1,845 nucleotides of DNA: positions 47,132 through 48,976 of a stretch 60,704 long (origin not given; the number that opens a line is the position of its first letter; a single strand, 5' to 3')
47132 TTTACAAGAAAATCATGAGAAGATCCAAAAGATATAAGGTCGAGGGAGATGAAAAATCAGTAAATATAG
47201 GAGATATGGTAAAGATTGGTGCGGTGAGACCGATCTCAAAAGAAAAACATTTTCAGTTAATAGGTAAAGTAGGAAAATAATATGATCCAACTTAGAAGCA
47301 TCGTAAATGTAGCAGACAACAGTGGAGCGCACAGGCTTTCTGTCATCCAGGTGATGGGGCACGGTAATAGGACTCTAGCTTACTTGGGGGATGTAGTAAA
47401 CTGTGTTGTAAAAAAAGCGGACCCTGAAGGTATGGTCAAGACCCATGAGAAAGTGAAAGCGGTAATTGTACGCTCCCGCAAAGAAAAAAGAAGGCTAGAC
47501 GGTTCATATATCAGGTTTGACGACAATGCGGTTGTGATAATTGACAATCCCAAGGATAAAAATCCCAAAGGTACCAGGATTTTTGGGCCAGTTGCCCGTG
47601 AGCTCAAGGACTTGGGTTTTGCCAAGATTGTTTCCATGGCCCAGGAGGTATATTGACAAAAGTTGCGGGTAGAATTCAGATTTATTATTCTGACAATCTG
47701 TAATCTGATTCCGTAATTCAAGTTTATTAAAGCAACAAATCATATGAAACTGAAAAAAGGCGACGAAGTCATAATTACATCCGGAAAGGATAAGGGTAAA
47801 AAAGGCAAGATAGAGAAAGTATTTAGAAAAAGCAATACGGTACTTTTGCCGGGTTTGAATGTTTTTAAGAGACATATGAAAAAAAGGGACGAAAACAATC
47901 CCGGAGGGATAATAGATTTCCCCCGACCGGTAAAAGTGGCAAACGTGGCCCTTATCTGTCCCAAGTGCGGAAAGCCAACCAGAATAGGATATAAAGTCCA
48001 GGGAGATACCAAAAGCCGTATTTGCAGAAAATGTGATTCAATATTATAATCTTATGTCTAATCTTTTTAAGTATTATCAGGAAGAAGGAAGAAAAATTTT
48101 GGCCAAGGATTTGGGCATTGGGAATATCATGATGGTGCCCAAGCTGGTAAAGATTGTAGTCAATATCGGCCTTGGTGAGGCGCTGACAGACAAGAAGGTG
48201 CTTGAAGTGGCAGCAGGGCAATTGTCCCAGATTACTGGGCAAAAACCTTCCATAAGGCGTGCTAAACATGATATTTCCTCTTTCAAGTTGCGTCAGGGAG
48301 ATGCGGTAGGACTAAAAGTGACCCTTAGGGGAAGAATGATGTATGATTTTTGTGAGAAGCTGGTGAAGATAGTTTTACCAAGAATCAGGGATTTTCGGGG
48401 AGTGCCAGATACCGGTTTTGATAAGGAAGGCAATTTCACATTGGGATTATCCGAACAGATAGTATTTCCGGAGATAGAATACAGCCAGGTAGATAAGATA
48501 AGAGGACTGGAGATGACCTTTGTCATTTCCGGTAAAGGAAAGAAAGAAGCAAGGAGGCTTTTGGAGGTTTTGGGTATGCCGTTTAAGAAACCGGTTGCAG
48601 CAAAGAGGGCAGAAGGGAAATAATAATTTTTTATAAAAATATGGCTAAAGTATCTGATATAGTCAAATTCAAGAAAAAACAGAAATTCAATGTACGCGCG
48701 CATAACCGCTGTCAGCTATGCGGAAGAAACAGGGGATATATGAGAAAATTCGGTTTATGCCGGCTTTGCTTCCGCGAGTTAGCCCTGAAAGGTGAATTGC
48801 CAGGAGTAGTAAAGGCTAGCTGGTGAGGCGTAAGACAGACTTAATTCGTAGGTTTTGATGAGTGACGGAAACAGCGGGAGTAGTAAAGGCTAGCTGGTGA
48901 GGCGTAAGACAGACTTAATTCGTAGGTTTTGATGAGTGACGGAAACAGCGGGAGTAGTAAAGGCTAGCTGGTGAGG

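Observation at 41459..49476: Four essential translation genes each have their 3' coding end, stop codon included, reappearing 70-77 nt downstream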

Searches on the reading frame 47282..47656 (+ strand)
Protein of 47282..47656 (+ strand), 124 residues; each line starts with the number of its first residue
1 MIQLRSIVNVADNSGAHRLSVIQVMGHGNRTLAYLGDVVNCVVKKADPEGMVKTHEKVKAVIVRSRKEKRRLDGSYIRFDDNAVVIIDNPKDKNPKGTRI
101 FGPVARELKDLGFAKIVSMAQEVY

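Call 22: find_encoding_contigs(protein=window:47282-47656:+, flank=9000, max_places=10)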
Protein window:47282-47656:+ (124 aa): 4 contigs read that carry it; 4 places shown.
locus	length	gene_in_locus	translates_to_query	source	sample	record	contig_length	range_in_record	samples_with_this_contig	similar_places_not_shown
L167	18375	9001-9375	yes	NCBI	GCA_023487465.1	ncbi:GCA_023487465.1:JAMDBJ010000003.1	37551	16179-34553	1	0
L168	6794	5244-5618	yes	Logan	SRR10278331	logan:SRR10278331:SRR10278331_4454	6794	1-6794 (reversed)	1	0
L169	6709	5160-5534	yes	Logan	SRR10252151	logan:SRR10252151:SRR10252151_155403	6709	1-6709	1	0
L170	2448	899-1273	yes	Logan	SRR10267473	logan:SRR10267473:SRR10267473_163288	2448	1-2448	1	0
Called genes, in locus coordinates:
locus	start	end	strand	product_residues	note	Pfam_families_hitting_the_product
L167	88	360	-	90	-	PF12840:HTH_20, PF01022:HTH_5, PF13412:HTH_24 (faint)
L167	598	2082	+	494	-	PF13231:PMT_2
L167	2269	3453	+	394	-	PF00009:GTP_EFTU, PF03144:GTP_EFTU_D2, PF03143:GTP_EFTU_D3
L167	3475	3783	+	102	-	PF00338:Ribosomal_S10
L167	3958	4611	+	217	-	PF00297:Ribosomal_L3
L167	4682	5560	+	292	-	PF00573:Ribosomal_L4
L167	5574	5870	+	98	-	PF00276:Ribosomal_L23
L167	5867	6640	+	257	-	PF00181:Ribosomal_L2_N, PF03947:Ribosomal_L2_C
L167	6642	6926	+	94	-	PF00203:Ribosomal_S19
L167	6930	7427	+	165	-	PF00237:Ribosomal_L22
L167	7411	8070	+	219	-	PF07650:KH_2, PF00189:Ribosomal_S3_C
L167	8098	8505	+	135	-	PF00252:Ribosomal_L16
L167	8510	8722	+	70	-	PF00831:Ribosomal_L29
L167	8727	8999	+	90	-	PF00366:Ribosomal_S17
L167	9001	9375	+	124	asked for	PF00238:Ribosomal_L14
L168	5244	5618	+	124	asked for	PF00238:Ribosomal_L14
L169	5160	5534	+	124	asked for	PF00238:Ribosomal_L14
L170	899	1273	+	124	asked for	PF00238:Ribosomal_L14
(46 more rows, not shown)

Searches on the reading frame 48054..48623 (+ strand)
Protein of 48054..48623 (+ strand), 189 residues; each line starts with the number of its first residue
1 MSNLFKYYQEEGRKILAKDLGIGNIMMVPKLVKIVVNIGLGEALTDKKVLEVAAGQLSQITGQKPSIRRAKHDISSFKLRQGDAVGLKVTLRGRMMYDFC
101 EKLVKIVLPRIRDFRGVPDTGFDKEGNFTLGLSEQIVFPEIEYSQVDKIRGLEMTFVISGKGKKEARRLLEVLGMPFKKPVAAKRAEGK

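Call 20: find_related_loci(query=window:48054-48623:+, collection=metagenome_contigs, flank=8000)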
Query window:48054-48623:+ (189 aa) in metagenome_contigs; peptide patterns used: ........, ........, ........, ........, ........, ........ (x = any residue, [..] = any of these).
600 stretches matched a pattern (row limit reached: there are more); 593 encode a relative of the query (tblastn E <= 1e-3); the best 80 are kept; 80 distinct loci.
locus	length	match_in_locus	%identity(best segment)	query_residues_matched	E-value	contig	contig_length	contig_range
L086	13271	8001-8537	65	1-179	1e-77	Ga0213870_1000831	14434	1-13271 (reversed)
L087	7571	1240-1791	65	1-185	4e-77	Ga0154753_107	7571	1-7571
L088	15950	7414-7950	66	1-179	4e-77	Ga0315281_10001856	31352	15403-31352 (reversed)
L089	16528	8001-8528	63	1-177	2e-71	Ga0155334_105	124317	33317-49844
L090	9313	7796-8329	58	1-179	2e-63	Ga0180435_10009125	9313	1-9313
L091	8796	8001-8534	59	2-179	2e-62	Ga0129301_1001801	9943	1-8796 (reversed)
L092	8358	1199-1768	56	1-188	1e-62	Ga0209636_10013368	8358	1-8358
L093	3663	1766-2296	58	1-177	1e-61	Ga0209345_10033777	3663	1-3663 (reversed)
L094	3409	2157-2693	54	1-179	1e-61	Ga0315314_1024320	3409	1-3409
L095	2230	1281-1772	60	16-179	3e-62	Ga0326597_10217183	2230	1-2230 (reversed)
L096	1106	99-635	55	1-179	3e-65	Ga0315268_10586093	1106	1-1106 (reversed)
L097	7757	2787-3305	58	6-179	3e-61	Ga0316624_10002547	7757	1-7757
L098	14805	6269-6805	55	1-179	3e-61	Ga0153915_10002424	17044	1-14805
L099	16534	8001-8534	57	2-179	1e-60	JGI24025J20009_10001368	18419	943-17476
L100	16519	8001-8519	58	6-179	4e-60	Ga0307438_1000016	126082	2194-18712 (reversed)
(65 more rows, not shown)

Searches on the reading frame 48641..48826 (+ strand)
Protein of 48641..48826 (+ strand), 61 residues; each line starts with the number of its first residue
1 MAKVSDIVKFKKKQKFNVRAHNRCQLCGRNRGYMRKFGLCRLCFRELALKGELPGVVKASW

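Call 8: find_encoding_contigs(protein=window:48641-48826:+, flank=10000, max_places=10)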
Protein window:48641-48826:+ (61 aa): 2 contigs read that carry it; 2 places shown.
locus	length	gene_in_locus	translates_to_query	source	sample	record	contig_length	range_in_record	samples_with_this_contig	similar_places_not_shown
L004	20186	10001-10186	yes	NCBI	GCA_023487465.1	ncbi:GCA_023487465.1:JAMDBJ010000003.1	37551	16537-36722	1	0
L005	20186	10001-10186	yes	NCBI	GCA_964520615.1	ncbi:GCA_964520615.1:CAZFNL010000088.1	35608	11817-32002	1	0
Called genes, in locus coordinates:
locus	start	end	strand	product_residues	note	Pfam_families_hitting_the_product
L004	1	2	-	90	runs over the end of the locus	PF12840:HTH_20, PF01022:HTH_5, PF13412:HTH_24 (faint)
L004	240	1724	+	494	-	PF13231:PMT_2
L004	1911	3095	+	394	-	PF00009:GTP_EFTU, PF03144:GTP_EFTU_D2, PF03143:GTP_EFTU_D3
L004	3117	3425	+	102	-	PF00338:Ribosomal_S10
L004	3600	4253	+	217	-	PF00297:Ribosomal_L3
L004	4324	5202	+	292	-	PF00573:Ribosomal_L4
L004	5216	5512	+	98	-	PF00276:Ribosomal_L23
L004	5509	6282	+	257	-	PF00181:Ribosomal_L2_N, PF03947:Ribosomal_L2_C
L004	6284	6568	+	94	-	PF00203:Ribosomal_S19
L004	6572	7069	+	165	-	PF00237:Ribosomal_L22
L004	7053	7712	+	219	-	PF07650:KH_2, PF00189:Ribosomal_S3_C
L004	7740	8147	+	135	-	PF00252:Ribosomal_L16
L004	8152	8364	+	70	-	PF00831:Ribosomal_L29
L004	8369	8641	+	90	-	PF00366:Ribosomal_S17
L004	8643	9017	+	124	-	PF00238:Ribosomal_L14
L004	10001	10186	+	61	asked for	PF00253:Ribosomal_S14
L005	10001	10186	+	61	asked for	PF00253:Ribosomal_S14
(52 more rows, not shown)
